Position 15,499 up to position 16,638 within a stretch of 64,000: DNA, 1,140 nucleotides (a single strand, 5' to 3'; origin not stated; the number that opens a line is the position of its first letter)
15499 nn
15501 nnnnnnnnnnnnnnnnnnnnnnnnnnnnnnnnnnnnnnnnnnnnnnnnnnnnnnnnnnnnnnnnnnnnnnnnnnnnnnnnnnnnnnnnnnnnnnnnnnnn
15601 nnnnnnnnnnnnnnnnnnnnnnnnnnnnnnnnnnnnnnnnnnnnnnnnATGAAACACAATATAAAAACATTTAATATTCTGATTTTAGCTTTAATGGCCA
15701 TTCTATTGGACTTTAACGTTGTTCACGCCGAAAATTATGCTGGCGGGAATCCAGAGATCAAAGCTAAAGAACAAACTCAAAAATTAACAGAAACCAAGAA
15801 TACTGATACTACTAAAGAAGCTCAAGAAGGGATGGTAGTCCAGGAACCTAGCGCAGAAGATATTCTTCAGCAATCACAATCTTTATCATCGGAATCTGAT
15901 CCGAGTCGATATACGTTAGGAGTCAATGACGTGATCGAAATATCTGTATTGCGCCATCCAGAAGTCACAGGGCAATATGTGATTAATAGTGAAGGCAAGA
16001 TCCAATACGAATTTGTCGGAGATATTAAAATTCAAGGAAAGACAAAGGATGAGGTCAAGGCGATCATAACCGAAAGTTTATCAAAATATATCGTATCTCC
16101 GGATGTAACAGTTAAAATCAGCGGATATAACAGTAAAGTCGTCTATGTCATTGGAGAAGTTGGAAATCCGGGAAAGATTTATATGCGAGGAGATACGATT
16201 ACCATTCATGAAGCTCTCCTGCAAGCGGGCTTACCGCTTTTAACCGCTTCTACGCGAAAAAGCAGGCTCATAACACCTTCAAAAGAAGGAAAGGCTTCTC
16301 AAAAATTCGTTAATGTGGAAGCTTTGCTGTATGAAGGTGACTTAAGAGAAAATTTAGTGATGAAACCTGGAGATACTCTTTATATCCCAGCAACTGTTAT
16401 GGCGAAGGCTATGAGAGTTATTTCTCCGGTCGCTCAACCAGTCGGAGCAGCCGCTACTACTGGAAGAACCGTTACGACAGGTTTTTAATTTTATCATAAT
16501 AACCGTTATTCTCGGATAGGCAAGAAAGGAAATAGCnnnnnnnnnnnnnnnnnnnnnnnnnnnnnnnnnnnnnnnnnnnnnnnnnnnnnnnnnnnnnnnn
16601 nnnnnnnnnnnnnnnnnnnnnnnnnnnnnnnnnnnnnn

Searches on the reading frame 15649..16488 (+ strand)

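Call 48: search_protein_families(library=pfam, proteins=[window:15649-16488:+], max_evalue=0.00001)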
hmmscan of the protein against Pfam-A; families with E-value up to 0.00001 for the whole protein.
window:15649-16488:+ (279 aa): 2 families
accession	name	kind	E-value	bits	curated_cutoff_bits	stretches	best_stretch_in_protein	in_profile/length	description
PF02563.21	Poly_export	-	1.6e-21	76.7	28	1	84-157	3-76/77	Polysaccharide biosynthesis/export protein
PF22461.2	SLBB_2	-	4.6e-07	30.3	27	1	163-246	1-79/79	SLBB domain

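Call 64: search_protein_families(library=ncbifam, proteins=[window:15649-16488:+], max_evalue=1e-8)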
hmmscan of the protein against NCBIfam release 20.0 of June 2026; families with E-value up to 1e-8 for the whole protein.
window:15649-16488:+ (279 aa): 4 families
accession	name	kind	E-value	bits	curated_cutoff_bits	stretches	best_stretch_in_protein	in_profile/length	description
NF011658.0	PRK15078.1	subfamily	3.8e-31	108.2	333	1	23-253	22-256/380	polysaccharide export protein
TIGR03027.2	pepcterm_export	equivalog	2e-29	102.5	180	1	87-249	2-167/169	XrtA/PEP-CTERM system exopolysaccharide export protein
TIGR03028.1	EpsE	equivalog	3.3e-22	79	262.65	1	88-247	2-160/239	polysaccharide export protein EpsE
NF041843.1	EpsY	equivalog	5.9e-10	38.7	320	1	86-194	51-158/211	exopolysaccharide export protein EpsY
